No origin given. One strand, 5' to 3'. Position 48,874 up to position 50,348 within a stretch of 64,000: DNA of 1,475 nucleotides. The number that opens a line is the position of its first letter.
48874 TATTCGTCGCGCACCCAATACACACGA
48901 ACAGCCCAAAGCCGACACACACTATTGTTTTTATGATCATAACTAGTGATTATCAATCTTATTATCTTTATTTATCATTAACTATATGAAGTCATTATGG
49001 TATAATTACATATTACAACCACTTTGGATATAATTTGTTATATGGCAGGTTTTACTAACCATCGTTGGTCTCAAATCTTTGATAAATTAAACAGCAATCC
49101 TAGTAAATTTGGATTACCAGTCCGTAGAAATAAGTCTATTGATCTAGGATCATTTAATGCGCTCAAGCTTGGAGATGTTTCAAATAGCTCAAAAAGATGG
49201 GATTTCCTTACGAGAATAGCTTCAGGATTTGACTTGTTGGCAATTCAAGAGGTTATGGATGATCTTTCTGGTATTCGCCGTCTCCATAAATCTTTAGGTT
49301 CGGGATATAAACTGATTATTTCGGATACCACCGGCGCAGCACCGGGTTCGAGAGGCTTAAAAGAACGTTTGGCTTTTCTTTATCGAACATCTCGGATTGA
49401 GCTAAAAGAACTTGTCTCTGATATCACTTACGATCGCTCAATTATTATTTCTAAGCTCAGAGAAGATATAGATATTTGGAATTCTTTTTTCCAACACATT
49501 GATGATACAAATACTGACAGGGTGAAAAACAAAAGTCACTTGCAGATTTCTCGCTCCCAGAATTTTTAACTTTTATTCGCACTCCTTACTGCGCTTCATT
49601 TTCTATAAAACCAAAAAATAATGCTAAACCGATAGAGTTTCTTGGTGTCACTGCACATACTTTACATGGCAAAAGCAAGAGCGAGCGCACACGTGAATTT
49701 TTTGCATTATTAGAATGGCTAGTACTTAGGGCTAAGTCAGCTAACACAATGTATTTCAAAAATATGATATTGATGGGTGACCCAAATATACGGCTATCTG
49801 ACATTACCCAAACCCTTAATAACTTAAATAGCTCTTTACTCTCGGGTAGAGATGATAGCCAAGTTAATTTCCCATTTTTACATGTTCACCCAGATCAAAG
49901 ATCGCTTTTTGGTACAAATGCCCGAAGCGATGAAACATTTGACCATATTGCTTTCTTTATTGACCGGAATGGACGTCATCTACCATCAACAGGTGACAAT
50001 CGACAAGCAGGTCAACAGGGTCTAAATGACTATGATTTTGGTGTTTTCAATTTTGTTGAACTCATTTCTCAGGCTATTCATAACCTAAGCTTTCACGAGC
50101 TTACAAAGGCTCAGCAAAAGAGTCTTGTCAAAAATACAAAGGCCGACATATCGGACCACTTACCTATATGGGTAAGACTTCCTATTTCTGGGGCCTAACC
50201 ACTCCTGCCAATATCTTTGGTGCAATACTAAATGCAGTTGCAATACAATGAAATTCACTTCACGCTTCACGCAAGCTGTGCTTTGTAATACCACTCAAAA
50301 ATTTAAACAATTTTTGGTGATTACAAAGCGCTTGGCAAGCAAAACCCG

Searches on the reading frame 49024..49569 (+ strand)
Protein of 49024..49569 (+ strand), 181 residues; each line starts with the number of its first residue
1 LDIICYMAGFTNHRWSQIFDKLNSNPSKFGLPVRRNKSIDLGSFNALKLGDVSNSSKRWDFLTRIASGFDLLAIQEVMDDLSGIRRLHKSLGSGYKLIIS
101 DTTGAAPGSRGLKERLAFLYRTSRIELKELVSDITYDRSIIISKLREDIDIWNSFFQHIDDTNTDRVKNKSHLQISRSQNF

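Call 10: search_protein_families(library=pfam, proteins=[window:49024-49569:+], max_evalue=0.01)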
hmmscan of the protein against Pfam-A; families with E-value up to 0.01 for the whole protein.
window:49024-49569:+ (181 aa): 0 families

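Call 11: search_protein_families(library=padloc, proteins=[window:49024-49569:+], max_evalue=0.01)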
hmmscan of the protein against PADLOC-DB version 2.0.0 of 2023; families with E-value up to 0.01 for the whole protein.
window:49024-49569:+ (181 aa): 0 families

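Call 102: search_protein_families(library=ncbifam, proteins=[window:49024-49569:+], max_evalue=0.01)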
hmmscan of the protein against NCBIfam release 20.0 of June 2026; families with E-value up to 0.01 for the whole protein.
window:49024-49569:+ (181 aa): 1 family
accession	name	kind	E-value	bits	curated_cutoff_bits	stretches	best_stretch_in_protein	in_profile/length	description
NF045851.1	mem_nucl_MnuA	subfamily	6e-05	23.2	185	1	42-131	2-101/317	MnuA family membrane nuclease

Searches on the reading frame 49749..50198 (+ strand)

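Call 10: search_protein_families(library=pfam, proteins=[window:49749-50198:+], max_evalue=0.01)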
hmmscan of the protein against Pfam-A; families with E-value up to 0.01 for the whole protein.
window:49749-50198:+ (149 aa): 0 families

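Call 11: search_protein_families(library=padloc, proteins=[window:49749-50198:+], max_evalue=0.01)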
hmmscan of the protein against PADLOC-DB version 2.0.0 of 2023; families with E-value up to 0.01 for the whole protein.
window:49749-50198:+ (149 aa): 0 families

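Call 102: search_protein_families(library=ncbifam, proteins=[window:49749-50198:+], max_evalue=0.01)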
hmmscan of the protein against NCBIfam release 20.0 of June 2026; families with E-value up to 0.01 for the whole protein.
window:49749-50198:+ (149 aa): 1 family
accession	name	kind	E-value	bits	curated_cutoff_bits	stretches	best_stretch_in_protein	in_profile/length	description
NF045851.1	mem_nucl_MnuA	subfamily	0.0003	20.9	185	1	4-144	195-315/317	MnuA family membrane nuclease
